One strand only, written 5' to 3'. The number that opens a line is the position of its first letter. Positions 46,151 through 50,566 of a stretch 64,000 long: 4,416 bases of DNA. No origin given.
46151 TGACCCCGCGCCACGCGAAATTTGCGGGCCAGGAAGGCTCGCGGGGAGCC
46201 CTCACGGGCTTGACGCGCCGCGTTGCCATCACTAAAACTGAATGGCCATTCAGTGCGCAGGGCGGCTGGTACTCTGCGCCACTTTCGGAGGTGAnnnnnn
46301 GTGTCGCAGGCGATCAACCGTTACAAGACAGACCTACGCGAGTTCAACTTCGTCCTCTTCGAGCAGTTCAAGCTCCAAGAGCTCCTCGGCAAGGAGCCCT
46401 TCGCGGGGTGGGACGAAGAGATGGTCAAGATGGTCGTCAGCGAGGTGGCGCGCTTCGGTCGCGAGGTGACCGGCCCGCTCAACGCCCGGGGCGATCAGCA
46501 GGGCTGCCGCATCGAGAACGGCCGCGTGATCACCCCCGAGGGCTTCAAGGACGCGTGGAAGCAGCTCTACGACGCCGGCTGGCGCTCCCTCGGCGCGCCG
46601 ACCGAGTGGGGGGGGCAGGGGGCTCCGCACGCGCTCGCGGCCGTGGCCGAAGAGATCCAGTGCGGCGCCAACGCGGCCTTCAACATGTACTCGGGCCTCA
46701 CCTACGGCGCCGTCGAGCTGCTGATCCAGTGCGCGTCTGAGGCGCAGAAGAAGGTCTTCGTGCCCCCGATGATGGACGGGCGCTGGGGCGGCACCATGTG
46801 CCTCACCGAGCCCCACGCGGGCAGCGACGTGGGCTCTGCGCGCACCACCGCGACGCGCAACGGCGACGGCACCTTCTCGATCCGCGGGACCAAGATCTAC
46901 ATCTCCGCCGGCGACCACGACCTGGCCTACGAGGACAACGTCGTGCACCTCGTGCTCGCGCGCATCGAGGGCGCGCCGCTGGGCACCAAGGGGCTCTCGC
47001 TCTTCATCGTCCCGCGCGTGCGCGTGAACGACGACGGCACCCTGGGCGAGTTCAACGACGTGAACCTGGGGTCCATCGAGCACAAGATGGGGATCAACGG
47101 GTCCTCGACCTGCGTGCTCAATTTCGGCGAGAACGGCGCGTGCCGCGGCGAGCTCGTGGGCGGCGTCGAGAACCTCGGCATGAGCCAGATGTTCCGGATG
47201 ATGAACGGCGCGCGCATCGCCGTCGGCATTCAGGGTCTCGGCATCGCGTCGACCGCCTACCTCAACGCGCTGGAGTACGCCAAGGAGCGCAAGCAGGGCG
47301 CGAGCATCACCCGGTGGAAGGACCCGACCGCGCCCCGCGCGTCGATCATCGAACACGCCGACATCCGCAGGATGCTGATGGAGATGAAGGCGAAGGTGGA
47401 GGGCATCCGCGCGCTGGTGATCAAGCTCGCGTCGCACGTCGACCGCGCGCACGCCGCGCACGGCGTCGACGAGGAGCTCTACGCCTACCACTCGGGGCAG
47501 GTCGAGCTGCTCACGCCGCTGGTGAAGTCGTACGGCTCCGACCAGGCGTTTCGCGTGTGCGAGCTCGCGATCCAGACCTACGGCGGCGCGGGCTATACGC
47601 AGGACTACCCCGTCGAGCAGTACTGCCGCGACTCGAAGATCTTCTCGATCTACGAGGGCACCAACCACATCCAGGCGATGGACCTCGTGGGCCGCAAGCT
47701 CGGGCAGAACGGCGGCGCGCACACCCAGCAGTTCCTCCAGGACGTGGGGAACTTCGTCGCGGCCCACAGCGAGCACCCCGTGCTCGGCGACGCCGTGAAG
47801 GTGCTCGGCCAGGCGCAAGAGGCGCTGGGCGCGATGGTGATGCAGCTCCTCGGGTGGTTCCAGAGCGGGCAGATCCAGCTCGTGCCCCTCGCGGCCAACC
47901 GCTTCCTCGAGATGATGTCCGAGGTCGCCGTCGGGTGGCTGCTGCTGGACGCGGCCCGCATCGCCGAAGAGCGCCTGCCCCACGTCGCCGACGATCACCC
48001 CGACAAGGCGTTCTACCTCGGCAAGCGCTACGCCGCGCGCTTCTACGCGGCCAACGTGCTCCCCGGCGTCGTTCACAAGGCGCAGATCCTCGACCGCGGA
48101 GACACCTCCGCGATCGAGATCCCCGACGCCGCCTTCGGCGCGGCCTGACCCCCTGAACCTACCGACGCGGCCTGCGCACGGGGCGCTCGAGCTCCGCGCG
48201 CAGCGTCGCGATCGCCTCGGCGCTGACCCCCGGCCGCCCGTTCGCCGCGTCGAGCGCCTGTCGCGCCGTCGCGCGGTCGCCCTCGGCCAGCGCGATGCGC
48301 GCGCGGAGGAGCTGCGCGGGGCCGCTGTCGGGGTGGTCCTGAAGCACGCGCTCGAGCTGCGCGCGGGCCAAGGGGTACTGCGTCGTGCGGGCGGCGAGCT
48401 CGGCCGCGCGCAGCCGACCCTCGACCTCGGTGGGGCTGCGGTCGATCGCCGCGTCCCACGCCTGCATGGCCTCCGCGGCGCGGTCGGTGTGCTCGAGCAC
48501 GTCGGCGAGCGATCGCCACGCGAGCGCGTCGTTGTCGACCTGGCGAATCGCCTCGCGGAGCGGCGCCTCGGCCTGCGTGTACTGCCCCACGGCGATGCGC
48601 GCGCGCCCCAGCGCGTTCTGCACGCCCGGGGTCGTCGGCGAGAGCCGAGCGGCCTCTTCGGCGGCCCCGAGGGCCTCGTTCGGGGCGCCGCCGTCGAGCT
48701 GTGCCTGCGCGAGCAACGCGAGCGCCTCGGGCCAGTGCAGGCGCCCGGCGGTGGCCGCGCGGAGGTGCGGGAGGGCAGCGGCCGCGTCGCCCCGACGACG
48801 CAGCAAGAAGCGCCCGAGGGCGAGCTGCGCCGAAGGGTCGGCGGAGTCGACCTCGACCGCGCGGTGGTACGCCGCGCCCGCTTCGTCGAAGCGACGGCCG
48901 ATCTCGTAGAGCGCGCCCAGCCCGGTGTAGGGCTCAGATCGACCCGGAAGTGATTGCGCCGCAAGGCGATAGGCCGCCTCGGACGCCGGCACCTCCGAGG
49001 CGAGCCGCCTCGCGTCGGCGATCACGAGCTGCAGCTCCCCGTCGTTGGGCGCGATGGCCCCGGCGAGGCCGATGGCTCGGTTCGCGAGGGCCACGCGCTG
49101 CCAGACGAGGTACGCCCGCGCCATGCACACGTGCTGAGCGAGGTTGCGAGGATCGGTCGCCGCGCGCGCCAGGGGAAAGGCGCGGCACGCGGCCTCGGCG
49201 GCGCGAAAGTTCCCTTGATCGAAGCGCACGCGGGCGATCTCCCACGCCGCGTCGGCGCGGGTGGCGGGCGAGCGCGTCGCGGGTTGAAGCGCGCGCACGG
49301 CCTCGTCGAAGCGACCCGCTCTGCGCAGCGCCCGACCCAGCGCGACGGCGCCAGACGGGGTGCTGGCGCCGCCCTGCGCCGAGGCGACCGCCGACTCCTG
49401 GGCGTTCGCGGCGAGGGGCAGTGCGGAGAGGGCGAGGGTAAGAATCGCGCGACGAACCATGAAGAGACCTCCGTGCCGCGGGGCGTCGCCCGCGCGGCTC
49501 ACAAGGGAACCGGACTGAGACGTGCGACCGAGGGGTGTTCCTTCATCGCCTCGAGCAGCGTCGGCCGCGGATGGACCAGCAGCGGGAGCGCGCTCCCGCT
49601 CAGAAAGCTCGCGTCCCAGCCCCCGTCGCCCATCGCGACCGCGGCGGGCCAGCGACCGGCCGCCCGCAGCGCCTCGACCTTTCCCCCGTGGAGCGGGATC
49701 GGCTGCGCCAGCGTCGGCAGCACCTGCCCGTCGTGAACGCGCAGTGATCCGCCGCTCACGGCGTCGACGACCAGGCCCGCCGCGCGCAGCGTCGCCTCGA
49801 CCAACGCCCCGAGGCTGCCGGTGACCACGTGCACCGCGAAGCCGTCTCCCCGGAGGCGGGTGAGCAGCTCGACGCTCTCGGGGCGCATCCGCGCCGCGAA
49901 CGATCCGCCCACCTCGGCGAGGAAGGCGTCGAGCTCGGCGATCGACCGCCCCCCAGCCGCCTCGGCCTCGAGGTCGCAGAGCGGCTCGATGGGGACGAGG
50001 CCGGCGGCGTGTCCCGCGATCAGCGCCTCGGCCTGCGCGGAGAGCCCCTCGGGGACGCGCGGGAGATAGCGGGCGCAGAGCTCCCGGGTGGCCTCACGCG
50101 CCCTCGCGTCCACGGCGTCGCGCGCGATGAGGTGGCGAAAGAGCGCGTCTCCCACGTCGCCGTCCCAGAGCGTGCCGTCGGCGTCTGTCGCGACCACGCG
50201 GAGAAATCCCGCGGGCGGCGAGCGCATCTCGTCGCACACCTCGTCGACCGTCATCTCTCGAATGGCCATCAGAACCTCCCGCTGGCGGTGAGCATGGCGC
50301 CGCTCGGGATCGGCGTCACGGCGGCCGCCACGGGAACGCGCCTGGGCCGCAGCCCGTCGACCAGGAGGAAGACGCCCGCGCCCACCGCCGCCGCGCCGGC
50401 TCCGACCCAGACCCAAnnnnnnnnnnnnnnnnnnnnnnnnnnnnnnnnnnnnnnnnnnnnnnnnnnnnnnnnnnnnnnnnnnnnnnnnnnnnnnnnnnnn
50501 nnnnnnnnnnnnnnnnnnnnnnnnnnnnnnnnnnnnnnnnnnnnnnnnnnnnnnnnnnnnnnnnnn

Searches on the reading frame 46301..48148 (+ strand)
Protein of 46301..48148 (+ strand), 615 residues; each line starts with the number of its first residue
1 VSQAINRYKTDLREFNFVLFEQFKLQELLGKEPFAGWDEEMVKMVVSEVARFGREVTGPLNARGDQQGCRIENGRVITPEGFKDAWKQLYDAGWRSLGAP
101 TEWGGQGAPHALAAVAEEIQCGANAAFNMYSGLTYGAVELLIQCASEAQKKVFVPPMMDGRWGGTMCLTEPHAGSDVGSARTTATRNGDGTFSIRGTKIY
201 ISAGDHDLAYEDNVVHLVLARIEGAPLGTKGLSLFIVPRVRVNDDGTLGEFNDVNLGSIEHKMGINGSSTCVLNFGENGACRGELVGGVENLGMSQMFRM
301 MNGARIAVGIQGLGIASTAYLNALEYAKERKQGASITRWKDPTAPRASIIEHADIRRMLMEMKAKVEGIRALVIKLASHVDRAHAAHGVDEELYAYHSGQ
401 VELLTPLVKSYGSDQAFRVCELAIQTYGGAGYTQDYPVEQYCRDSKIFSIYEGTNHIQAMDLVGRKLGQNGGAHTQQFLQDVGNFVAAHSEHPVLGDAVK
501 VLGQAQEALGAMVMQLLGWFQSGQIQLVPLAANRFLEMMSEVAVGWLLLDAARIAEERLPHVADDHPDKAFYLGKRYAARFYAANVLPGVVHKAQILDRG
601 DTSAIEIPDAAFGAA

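Call 7: find_encoding_contigs(protein=window:46301-48148:+, flank=10000, max_places=6)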
Protein window:46301-48148:+ (615 aa): no gene with exactly this product is on record in the collection.

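Call 8: search_protein_families(library=pfam, proteins=[window:46301-48148:+])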
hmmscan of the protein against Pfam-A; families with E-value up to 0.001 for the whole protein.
window:46301-48148:+ (615 aa): 6 families
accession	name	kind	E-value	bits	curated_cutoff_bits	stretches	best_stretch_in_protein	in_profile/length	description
PF12806.12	Acyl-CoA_dh_C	-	1.3e-27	96.8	30.3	1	478-608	1-124/124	Acetyl-CoA dehydrogenase C-terminal like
PF00441.29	Acyl-CoA_dh_1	-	1.8e-26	93.5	22.4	1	293-462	3-145/150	Acyl-CoA dehydrogenase, C-terminal domain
PF02770.24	Acyl-CoA_dh_M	-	1.5e-12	47.9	33.3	1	166-275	2-94/97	Acyl-CoA dehydrogenase, middle domain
PF02771.21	Acyl-CoA_dh_N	-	1.6e-10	41.8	22.9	1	43-160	5-112/113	Acyl-CoA dehydrogenase, N-terminal domain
PF08028.16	Acyl-CoA_dh_2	-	1.1e-09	39.1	22.7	1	308-455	3-133/134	Acyl-CoA dehydrogenase, C-terminal domain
PF22924.1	ACOX_C_alpha1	-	2.9e-06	27.6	27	1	301-457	4-159/169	Acyl-CoA oxidase, C-alpha1 domain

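Call 9: find_homologous_proteins(query=window:46301-48148:+, max_evalue=1e-50)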
Query window:46301-48148:+ (615 aa): 8000 proteins with E <= 1e-50 among 8000 candidates; the best 120 are listed.
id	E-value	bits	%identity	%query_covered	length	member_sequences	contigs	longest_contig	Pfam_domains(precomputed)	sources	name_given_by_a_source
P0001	0.0e+0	1387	99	100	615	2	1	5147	PF02770.25,PF22924.2,PF00441.30,PF08028.17,PF02771.22,PF12806.13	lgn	-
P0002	0.0e+0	1268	88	100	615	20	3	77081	PF02770.25,PF22924.2,PF00441.30,PF08028.17,PF02771.22,PF12806.13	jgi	jgi:alkylation response protein AidB-like acyl-CoA dehydrogenase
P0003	0.0e+0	1219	85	100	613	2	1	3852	PF02770.25,PF22924.2,PF00441.30,PF08028.17,PF02771.22,PF12806.13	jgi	jgi:alkylation response protein AidB-like acyl-CoA dehydrogenase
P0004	0.0e+0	1214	86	100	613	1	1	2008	PF02770.25,PF22924.2,PF00441.30,PF08028.17,PF02771.22,PF12806.13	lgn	-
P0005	0.0e+0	1192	85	100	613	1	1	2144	PF02770.25,PF22924.2,PF00441.30,PF08028.17,PF02771.22,PF12806.13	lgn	-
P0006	0.0e+0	1083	77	100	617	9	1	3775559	PF02770.25,PF22924.2,PF00441.30,PF08028.17,PF02771.22,PF12806.13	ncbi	-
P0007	0.0e+0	1054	75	100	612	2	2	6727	PF02770.25,PF22924.2,PF00441.30,PF08028.17,PF02771.22,PF12806.13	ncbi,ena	-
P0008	0.0e+0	1018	73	100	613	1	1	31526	PF02770.25,PF22924.2,PF00441.30,PF08028.17,PF02771.22,PF12806.13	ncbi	-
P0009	0.0e+0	1016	73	100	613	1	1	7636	PF02770.25,PF22924.2,PF00441.30,PF08028.17,PF02771.22,PF12806.13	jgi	jgi:alkylation response protein AidB-like acyl-CoA dehydrogenase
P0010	0.0e+0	1013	73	99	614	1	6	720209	PF02770.25,PF22924.2,PF00441.30,PF08028.17,PF02771.22,PF12806.13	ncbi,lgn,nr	ncbi:MAG: acyl-CoA dehydrogenase [Myxococcales bacterium]|nr:acyl-CoA dehydrogenase [Myxococcales ba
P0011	2.1e-298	1009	72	100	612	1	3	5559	PF02770.25,PF22924.2,PF00441.30,PF08028.17,PF02771.22,PF12806.13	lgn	-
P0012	3.3e-298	1008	70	100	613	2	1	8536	PF02770.25,PF22924.2,PF00441.30,PF08028.17,PF02771.22,PF12806.13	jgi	jgi:alkylation response protein AidB-like acyl-CoA dehydrogenase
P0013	7.1e-297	1004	71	100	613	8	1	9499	PF02770.25,PF22924.2,PF00441.30,PF08028.17,PF02771.22,PF12806.13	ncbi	-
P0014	1.6e-296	1003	72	100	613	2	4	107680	PF02770.25,PF22924.2,PF00441.30,PF08028.17,PF02771.22,PF12806.13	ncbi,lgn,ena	-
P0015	5.2e-295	998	71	100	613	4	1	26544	PF02770.25,PF22924.2,PF00441.30,PF08028.17,PF02771.22,PF12806.13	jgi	-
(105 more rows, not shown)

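Call 10: find_encoding_contigs(protein=P0002, flank=8000, max_places=2)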
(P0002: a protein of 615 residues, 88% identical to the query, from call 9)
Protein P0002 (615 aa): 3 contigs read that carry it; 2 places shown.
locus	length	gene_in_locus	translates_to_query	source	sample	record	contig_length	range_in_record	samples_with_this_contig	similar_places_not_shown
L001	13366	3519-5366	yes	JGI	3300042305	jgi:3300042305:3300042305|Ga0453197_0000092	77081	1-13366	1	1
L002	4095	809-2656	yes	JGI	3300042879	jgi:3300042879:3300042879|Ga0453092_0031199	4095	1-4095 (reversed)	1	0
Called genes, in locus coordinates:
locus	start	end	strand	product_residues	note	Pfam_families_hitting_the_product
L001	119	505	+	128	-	-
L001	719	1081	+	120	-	-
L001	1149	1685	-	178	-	PF03061:4HBT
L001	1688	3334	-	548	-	PF02776:TPP_enzyme_N, PF00205:TPP_enzyme_M, PF02775:TPP_enzyme_C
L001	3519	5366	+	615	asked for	PF02771:Acyl-CoA_dh_N, PF02770:Acyl-CoA_dh_M, PF00441:Acyl-CoA_dh_1, PF08028:Acyl-CoA_dh_2 (weak), PF22924:ACOX_C_alpha1 (weak), PF12806:Acyl-CoA_dh_C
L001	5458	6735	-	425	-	-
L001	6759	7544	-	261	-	PF00702:Hydrolase, PF12710:HAD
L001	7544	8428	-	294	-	-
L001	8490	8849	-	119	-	PF00111:Fer2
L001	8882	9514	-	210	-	PF00485:PRK, PF13238:AAA_18 (weak)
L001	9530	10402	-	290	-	-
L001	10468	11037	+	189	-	-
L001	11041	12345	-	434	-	PF04052:TolB_N, PF00930:DPPIV_N (faint), PF26549:Tricorn_N, PF26550:Tricorn_2nd, PF25174:Beta-prop_THOC3 (faint), PF07676:PD40, PF26549:Tricorn_N, PF07676:PD40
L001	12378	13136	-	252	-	-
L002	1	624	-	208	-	?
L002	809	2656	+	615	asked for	PF02771:Acyl-CoA_dh_N, PF02770:Acyl-CoA_dh_M, PF00441:Acyl-CoA_dh_1, PF08028:Acyl-CoA_dh_2 (weak), PF22924:ACOX_C_alpha1 (weak), PF12806:Acyl-CoA_dh_C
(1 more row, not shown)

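Call 11: find_encoding_contigs(protein=P0006, flank=8000, max_places=2)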
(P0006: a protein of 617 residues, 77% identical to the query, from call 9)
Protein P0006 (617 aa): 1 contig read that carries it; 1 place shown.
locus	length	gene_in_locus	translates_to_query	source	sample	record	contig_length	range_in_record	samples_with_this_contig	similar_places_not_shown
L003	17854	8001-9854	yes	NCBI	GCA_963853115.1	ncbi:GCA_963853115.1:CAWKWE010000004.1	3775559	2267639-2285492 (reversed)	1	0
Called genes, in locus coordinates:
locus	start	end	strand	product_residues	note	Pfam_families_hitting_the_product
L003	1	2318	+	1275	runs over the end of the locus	PF00004:AAA (weak), PF07728:AAA_5 (weak)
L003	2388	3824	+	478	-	PF21783:YNCE (weak)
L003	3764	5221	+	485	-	PF13442:Cytochrome_CBB3 (weak)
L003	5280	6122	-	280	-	PF13344:Hydrolase_6, PF00702:Hydrolase (weak), PF13242:Hydrolase_like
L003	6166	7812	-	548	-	PF02776:TPP_enzyme_N, PF00205:TPP_enzyme_M, PF02775:TPP_enzyme_C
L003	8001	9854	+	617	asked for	PF02771:Acyl-CoA_dh_N, PF02770:Acyl-CoA_dh_M, PF00441:Acyl-CoA_dh_1, PF08028:Acyl-CoA_dh_2, PF22924:ACOX_C_alpha1, PF12806:Acyl-CoA_dh_C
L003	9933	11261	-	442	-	-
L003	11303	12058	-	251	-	PF00702:Hydrolase (weak), PF12710:HAD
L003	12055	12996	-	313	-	-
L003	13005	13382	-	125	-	PF00111:Fer2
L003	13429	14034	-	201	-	PF00485:PRK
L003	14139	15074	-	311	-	-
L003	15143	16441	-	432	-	PF04052:TolB_N, PF26549:Tricorn_N, PF26550:Tricorn_2nd, PF07676:PD40, PF26549:Tricorn_N, PF07676:PD40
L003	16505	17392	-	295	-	-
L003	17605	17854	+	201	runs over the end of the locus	PF04542:Sigma70_r2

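Call 12: find_encoding_contigs(protein=P0010, flank=8000, max_places=2)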
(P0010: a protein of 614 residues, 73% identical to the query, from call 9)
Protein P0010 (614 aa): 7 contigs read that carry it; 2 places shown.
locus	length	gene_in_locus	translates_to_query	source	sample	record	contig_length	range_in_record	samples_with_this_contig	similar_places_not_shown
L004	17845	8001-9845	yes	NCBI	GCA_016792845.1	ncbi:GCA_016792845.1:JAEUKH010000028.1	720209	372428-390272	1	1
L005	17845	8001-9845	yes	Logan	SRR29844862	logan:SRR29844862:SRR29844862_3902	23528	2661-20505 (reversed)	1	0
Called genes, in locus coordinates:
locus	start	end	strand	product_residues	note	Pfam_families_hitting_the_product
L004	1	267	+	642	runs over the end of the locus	-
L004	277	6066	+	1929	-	PF12458:DUF3686, PF25472:DUF7902, PF00004:AAA (weak)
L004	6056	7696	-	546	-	PF02776:TPP_enzyme_N, PF00205:TPP_enzyme_M, PF02775:TPP_enzyme_C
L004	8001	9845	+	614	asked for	PF02771:Acyl-CoA_dh_N, PF02770:Acyl-CoA_dh_M, PF00441:Acyl-CoA_dh_1, PF08028:Acyl-CoA_dh_2 (weak), PF22924:ACOX_C_alpha1, PF12806:Acyl-CoA_dh_C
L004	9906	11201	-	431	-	-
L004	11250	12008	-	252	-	PF12710:HAD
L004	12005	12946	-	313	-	-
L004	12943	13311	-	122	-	PF00111:Fer2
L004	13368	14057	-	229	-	PF00485:PRK, PF13238:AAA_18 (weak)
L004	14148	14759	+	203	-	PF06080:DUF938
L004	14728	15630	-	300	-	-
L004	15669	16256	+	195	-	-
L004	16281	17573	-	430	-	PF04052:TolB_N, PF00930:DPPIV_N (faint), PF26549:Tricorn_N, PF26550:Tricorn_2nd, PF07676:PD40, PF26549:Tricorn_N, PF07676:PD40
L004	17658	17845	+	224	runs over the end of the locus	-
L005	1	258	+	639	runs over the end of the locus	-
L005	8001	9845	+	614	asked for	PF02771:Acyl-CoA_dh_N, PF02770:Acyl-CoA_dh_M, PF00441:Acyl-CoA_dh_1, PF08028:Acyl-CoA_dh_2 (weak), PF22924:ACOX_C_alpha1, PF12806:Acyl-CoA_dh_C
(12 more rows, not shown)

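Call 18: find_related_loci(query=window:46301-48148:+, collection=metagenome_contigs, flank=6000)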
Query window:46301-48148:+ (615 aa) in metagenome_contigs; peptide patterns used: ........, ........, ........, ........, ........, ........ (x = any residue, [..] = any of these).
433 stretches matched a pattern; 410 encode a relative of the query (tblastn E <= 1e-3); the best 80 are kept; 80 distinct loci.
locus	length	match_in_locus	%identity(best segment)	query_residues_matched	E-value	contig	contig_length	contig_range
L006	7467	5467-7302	89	1-612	0e+0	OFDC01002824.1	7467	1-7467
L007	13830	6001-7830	72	1-612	0e+0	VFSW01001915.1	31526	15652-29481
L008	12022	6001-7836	71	1-614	0e+0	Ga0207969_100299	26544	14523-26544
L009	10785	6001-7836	71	1-614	0e+0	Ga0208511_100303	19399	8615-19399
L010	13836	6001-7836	69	1-614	0e+0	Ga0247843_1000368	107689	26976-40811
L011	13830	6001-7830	68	3-612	0e+0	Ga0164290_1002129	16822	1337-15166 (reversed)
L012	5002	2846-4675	66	3-612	0e+0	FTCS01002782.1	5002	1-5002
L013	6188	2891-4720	67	3-612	0e+0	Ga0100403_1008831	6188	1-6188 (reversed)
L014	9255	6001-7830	67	3-612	0e+0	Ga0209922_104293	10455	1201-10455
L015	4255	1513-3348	66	3-614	0e+0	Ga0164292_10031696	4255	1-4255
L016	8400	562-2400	67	3-612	0e+0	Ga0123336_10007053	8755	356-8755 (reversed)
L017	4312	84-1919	66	3-614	0e+0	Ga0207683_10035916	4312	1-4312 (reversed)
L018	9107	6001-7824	66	5-612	0e+0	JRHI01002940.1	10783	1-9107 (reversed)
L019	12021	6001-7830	67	3-612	0e+0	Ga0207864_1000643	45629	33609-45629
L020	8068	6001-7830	67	3-612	0e+0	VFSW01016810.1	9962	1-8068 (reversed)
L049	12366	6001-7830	64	1-612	0e+0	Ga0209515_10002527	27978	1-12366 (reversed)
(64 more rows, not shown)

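Call 43: search_protein_families(library=pfam, proteins=[L049:202-1032:-], max_evalue=0.001)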
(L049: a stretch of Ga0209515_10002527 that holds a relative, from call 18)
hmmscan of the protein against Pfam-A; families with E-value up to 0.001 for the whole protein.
L049:202-1032:- (276 aa): 3 families
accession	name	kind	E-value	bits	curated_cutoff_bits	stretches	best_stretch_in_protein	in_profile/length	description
PF00440.29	TetR_N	-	1.5e-17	63.5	24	1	90-135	1-46/47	Bacterial regulatory proteins, tetR family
PF21597.2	TetR_C_43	-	0.00013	22.6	27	1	209-243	45-79/105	Transcriptional regulator SbtR-like, C-terminal domain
PF16925.10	TetR_C_13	-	0.00056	20.7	27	0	203-259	46-102/109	Tetracyclin repressor-like, C-terminal domain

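Call 59: search_protein_families(library=ncbifam, proteins=[window:46301-48148:+], max_evalue=0.00001)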
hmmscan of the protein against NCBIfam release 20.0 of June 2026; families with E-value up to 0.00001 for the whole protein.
window:46301-48148:+ (615 aa): 17 families
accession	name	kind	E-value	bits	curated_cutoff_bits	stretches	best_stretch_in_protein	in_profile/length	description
NF042972.1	AcrlCoAredClosAcrC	equivalog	2.9e-52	177.6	640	1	83-459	39-369/378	acryloyl-CoA reductase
NF043006.1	CyhCrbnylCoADH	equivalog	4.7e-39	134.4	650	1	39-467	5-375/380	cyclohexane-1-carbonyl-CoA dehydrogenase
NF058590.1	AcCoDHFadEBacil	equivalog_domain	1.3e-38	132.9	600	1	87-460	60-404/586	acyl-CoA dehydrogenase FadE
NF042439.1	SulpropCoADesulf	equivalog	1.5e-36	125.9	600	1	86-468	30-372/379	3-sulfinopropanoyl-CoA desulfinase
NF008997.0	PRK12341.1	equivalog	1.7e-29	103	537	1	85-465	42-374/382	acyl-CoA dehydrogenase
NF045552.1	GlutCoADH_Des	equivalog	2.2e-26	92.9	470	1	83-464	40-377/387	glutaryl-CoA dehydrogenase Acd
NF045652.1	ProlPCPDhRedW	equivalog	5e-19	68.4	650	1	78-468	29-374/376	L-prolyl-[peptidyl-carrier protein] dehydrogenase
NF008594.0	PRK11561.1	equivalog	2.4e-18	65.8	545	1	165-473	181-445/540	isovaleryl-CoA dehydrogenase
NF053553.1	prodigi_MBC_PigA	equivalog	4e-16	59.1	500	1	83-468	39-380/381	prodigiosin MBC biosynthesis dehydrogenase PigA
NF002885.1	PRK03354.1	equivalog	7.4e-16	58.1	540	2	87-204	44-158/378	crotonobetainyl-CoA dehydrogenase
TIGR03207.1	cyc_hxne_CoA_dh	equivalog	3.8e-13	48.9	575.35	1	87-358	39-292/372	cyclohexanecarboxyl-CoA dehydrogenase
NF052270.1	Staph_DH_FadE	equivalog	4.7e-12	45.3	600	0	127-203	106-179/400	acyl-CoA dehydrogenase FadE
NF049984.1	Rv1679_FadE16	equivalog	1.2e-08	34.7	600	0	359-457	258-356/371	Rv1679 family acyl-CoA dehydrogenase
TIGR03204.1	pimC_large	equivalog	2.8e-08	33.1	623.85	1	71-207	31-165/395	pimeloyl-CoA dehydrogenase large subunit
NF007000.1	PRK09463.1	subfamily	7.6e-07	27.8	600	1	83-182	76-177/726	acyl-CoA dehydrogenase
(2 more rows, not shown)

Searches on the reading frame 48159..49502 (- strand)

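Call 8: search_protein_families(library=pfam, proteins=[window:48159-49502:-])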
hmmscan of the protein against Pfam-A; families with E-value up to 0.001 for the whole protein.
window:48159-49502:- (447 aa): 13 families
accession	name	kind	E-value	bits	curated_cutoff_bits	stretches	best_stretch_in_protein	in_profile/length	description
PF13432.12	TPR_16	-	1.5e-19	70.5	32.7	3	297-358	2-63/65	Tetratricopeptide repeat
PF14559.12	TPR_19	-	1.4e-16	61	25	3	270-333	3-66/68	Tetratricopeptide repeat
PF07719.23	TPR_2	-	4.5e-16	58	27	0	54-73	6-25/34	Tetratricopeptide repeat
PF13428.12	TPR_14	-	3.2e-15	55.5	23.5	0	294-334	3-43/44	Tetratricopeptide repeat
PF00515.34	TPR_1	-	2e-11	43.6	27.8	0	192-219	4-31/34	Tetratricopeptide repeat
PF13431.12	TPR_17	-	2.6e-11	43.3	24.4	0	316-347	3-34/34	Tetratricopeptide repeat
PF13414.12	TPR_11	-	2.4e-10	40.4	26.8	0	204-230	9-35/42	TPR repeat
PF23914.1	TPR_CcmH_CycH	-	3.2e-10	40.5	42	1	315-417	39-144/158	Cytochrome c-type biogenesis protein H TPR domain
PF13181.12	TPR_8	-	9.8e-10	38.3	25.7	0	192-221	4-33/34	Tetratricopeptide repeat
PF12895.13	ANAPC3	-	2.6e-08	34.5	27.2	0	258-317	23-81/82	Anaphase-promoting complex, cyclosome, subunit 3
PF13424.12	TPR_12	-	1.2e-06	29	30.1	0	52-73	48-69/77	Tetratricopeptide repeat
PF13174.12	TPR_6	-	1.6e-06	28.8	26.3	0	364-393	4-33/33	Tetratricopeptide repeat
PF22860.2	DUF7017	-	6.5e-05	23.4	27.5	1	302-388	11-99/141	Domain of unknown function (DUF7017)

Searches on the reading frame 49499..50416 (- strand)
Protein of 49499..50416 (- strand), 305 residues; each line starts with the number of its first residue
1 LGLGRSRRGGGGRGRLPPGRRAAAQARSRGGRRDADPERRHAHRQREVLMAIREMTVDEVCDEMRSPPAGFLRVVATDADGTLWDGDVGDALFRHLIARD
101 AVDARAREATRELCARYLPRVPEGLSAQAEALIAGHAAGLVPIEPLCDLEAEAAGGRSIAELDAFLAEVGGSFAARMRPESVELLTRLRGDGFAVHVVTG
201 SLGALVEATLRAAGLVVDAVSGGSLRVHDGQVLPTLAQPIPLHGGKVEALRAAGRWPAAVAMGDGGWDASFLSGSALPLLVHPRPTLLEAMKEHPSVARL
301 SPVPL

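Call 8: search_protein_families(library=pfam, proteins=[window:49499-50416:-])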
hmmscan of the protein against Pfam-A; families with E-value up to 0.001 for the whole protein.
window:49499-50416:- (305 aa): 2 families
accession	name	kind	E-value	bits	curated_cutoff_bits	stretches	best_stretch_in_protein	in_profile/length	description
PF12710.13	HAD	-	4.2e-15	57.1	27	1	76-271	2-187/189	haloacid dehalogenase-like hydrolase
PF00702.32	Hydrolase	-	4.1e-10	40.8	26.4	1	73-272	2-187/191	haloacid dehalogenase-like hydrolase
